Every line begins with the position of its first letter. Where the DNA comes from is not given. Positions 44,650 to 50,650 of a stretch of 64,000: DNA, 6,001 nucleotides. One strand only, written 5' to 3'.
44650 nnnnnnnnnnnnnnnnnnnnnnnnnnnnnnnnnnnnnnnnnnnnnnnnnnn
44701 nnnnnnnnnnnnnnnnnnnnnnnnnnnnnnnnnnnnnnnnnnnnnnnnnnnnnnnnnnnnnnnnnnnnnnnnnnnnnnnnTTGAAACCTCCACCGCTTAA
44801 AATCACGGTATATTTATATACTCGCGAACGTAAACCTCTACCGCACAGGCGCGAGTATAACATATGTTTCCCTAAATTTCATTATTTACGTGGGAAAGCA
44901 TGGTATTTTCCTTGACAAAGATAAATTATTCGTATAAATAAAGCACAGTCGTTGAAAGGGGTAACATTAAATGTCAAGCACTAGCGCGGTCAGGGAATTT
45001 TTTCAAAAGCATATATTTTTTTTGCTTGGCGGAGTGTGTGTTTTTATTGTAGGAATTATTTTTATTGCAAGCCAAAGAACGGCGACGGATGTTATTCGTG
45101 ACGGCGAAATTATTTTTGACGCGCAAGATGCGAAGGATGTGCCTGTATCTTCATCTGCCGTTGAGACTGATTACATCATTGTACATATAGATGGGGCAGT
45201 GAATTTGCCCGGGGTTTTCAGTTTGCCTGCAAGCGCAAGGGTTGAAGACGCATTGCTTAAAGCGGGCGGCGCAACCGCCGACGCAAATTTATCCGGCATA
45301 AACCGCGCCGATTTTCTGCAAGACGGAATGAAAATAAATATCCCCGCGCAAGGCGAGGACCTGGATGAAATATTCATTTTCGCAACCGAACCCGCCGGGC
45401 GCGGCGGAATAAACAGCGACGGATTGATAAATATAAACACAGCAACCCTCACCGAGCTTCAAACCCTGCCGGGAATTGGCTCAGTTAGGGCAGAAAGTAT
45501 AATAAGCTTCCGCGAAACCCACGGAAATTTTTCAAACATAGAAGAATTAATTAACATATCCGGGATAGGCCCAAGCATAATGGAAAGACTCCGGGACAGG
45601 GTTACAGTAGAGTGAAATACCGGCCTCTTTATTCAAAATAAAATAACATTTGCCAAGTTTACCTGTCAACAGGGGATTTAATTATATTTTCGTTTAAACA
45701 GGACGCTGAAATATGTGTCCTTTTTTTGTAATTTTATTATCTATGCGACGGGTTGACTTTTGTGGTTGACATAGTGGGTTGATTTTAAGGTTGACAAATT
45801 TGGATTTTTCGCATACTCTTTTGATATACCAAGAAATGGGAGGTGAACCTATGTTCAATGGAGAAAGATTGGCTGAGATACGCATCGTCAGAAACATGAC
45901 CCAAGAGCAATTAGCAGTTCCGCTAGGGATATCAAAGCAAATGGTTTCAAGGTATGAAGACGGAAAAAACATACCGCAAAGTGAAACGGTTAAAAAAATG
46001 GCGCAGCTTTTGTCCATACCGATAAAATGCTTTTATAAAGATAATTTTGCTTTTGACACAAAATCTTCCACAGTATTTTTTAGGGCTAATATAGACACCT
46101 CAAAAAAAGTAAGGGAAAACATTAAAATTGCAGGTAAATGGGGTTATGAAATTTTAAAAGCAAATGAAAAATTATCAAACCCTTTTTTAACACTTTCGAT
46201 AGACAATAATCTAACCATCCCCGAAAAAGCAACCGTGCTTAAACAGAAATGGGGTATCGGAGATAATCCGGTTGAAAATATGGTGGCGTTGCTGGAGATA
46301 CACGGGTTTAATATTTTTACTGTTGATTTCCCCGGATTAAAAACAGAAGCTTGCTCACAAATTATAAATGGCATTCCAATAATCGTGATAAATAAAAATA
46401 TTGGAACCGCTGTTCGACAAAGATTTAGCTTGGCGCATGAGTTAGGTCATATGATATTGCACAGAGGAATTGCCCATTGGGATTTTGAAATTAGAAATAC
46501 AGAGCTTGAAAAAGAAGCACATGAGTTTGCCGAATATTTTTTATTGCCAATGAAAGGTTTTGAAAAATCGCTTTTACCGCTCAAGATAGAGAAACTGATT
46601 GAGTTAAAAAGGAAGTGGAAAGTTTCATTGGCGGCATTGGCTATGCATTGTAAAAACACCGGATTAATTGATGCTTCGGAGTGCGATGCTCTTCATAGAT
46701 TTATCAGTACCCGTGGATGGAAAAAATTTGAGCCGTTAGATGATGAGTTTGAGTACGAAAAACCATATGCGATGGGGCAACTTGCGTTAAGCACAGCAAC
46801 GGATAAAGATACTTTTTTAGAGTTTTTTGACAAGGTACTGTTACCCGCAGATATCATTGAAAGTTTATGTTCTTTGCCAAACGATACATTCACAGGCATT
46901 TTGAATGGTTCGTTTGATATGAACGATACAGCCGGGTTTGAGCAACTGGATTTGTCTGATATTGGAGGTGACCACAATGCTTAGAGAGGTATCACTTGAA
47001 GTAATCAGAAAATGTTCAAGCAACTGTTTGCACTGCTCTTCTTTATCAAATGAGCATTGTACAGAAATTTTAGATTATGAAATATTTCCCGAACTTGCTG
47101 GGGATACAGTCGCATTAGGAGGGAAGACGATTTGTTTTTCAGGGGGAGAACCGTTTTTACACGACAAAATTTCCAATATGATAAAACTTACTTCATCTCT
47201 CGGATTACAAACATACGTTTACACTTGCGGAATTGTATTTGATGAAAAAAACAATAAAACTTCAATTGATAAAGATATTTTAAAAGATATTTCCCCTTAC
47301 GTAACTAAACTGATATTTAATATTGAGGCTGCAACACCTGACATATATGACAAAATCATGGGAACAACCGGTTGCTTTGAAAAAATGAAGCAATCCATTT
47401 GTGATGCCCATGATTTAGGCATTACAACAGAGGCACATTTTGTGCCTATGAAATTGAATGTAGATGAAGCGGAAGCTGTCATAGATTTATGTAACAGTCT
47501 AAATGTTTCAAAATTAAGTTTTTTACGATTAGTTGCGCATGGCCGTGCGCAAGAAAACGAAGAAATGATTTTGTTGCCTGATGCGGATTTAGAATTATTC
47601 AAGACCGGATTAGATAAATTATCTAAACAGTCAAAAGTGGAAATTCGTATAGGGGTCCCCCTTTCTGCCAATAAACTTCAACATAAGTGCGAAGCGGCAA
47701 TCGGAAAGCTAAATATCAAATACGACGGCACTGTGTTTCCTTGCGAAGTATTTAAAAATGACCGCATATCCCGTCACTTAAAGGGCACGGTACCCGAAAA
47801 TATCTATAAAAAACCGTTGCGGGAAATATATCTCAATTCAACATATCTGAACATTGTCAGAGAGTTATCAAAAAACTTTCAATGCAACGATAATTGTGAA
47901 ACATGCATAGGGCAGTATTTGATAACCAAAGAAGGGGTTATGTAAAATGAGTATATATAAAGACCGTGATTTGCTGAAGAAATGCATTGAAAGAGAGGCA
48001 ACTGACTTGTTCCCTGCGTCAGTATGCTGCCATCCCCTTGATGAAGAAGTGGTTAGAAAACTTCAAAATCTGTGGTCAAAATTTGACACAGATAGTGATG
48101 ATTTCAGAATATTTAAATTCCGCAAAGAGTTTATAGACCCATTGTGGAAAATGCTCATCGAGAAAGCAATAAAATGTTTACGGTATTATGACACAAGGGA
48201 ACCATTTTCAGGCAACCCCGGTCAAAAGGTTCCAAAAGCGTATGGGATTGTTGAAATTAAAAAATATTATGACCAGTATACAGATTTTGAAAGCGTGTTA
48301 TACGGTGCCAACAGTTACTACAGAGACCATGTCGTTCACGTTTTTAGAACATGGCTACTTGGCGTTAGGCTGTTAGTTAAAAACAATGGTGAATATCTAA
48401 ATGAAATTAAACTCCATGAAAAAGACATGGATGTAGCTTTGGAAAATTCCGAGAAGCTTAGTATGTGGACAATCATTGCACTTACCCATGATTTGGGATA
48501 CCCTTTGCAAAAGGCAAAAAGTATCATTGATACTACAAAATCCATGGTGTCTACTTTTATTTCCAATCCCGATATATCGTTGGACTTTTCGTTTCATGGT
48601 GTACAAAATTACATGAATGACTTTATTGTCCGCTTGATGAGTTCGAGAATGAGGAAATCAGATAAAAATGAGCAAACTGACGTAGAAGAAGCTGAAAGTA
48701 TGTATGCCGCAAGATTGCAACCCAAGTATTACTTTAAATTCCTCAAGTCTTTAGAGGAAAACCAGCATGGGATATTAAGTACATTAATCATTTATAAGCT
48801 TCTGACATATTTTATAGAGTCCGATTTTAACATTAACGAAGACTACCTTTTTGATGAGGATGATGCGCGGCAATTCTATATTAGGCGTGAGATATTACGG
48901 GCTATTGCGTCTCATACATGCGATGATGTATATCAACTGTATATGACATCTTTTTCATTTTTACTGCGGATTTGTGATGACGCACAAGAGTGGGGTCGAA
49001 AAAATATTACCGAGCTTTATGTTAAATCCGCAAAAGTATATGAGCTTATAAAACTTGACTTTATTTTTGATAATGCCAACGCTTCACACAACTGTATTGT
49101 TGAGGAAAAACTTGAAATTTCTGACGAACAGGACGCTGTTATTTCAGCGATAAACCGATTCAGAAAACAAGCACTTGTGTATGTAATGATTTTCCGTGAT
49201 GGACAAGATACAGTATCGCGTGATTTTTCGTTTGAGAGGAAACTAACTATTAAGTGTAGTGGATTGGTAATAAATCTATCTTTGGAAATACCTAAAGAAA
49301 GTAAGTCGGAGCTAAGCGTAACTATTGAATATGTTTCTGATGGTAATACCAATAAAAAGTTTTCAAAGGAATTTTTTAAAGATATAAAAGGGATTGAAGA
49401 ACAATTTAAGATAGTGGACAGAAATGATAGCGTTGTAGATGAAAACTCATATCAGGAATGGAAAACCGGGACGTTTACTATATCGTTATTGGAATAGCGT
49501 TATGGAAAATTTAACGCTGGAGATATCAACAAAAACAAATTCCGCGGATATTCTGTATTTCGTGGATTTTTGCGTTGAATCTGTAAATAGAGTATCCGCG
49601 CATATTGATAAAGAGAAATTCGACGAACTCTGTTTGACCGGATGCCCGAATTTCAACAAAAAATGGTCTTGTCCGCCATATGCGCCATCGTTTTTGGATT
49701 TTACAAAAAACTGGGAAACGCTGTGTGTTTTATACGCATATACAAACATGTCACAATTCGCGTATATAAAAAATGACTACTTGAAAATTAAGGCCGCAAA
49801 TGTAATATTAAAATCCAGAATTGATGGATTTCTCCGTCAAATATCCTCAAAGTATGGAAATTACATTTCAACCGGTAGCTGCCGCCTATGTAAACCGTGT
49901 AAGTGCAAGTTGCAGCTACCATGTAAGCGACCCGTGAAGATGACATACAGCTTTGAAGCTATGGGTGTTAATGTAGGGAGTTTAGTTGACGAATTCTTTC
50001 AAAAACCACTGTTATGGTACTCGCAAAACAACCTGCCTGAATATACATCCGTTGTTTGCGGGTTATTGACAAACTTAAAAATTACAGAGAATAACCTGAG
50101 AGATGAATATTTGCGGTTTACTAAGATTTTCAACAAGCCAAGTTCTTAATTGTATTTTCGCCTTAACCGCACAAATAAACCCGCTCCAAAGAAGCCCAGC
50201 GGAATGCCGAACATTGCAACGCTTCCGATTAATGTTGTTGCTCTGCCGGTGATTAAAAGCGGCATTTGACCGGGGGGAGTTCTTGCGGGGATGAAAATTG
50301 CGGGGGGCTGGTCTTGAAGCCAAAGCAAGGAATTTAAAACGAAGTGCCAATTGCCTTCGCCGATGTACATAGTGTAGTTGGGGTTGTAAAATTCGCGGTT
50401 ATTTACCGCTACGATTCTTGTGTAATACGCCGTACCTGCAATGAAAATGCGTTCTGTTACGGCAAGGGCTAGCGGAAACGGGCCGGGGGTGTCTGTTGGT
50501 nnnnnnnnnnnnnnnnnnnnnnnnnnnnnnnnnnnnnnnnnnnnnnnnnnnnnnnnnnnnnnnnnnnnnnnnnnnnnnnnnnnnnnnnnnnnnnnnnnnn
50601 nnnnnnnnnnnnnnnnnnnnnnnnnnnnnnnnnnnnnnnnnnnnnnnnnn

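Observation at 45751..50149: AT-rich four-gene cassette: XRE-HTH/ImmA-IrrE protease fusion, SPASM-like radical SAM enzyme, HD-domain protein, Cys-rich DUF2284-like protein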

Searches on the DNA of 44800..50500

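Call 109: search_rna_families(source=window, start=44800, end=50500, threshold=evalue, max_evalue=0.1)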
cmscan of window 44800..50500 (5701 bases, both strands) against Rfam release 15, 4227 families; matches with E-value up to 0.1: 0.
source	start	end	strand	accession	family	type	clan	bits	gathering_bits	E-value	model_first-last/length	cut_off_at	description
